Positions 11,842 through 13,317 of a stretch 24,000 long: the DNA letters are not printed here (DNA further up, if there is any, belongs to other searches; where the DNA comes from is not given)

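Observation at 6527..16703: Polyamine-type enzyme core with an unusual gene set: two SDH/CASDH-like reductases, a pyruvoyl decarboxylase and two class-III aminotransferases, ringed by three Pot-type importers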

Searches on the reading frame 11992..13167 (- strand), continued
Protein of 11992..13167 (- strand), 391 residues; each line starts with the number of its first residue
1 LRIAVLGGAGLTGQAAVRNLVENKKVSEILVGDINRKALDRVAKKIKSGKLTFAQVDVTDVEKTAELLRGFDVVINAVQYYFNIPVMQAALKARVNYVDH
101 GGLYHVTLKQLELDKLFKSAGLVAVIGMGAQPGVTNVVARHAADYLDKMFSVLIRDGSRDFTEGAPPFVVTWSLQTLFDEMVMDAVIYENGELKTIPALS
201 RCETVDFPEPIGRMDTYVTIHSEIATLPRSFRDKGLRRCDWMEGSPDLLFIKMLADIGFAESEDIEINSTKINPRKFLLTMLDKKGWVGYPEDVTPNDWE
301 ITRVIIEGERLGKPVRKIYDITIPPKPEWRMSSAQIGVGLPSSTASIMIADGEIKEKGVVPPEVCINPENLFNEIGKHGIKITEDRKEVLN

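Call 82: search_solved_structures(query=L026:3580-5412:-, max_evalue=1e-10)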
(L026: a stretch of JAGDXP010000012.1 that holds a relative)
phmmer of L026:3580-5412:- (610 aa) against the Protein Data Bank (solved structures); distinct sequences matched with E-value up to 1e-10: 25.
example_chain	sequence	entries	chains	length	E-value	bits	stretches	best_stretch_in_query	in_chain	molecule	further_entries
8upi_A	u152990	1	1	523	6.7e-23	84.3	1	189-482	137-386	Peptide ABC transporter substrate-binding protein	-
1uqw_A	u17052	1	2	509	5.9e-21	77.9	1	207-481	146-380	PUTATIVE BINDING PROTEIN YLIB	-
6ofq_A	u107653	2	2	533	1e-20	77.1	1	247-486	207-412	Heme-binding protein A / AI-2 binding protein A | Heme-binding protein A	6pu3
5u4o_A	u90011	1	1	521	6.2e-19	71.2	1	185-486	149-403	ABC transporter substrate-binding protein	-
4oer_A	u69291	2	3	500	5.2e-17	64.9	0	179-479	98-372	NikA protein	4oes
3m8u_A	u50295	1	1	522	5.2e-17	64.9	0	238-445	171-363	Heme-binding protein A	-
3tpa_A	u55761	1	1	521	1.1e-14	57.2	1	53-476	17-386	Heme-binding protein A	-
4qfk_H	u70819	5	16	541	6.7e-14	54.6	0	211-483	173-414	ABC transporter periplasmic peptide-binding protein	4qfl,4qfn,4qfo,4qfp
5f1q_A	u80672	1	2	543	1.2e-13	53.8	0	210-520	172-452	Periplasmic dipeptide transport protein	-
8ay0_A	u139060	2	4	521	1.9e-13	53.1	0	34-135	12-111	Dipeptide-binding protein DppE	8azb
2noo_A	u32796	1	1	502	3.2e-13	52.3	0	249-478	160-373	Nickel-binding periplasmic protein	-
8z1y_F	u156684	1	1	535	4.5e-13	51.9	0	234-431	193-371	Dipeptide-binding protein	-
8z1z_F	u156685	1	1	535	4.6e-13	51.8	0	234-432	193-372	Dipeptide-binding protein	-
8spm_A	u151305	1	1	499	4.9e-13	51.7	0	249-478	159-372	Nickel ABC transporter, nickel/metallophore periplasmic binding protein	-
9t0v_A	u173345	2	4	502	5.4e-13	51.6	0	249-478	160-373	Nickel-binding periplasmic protein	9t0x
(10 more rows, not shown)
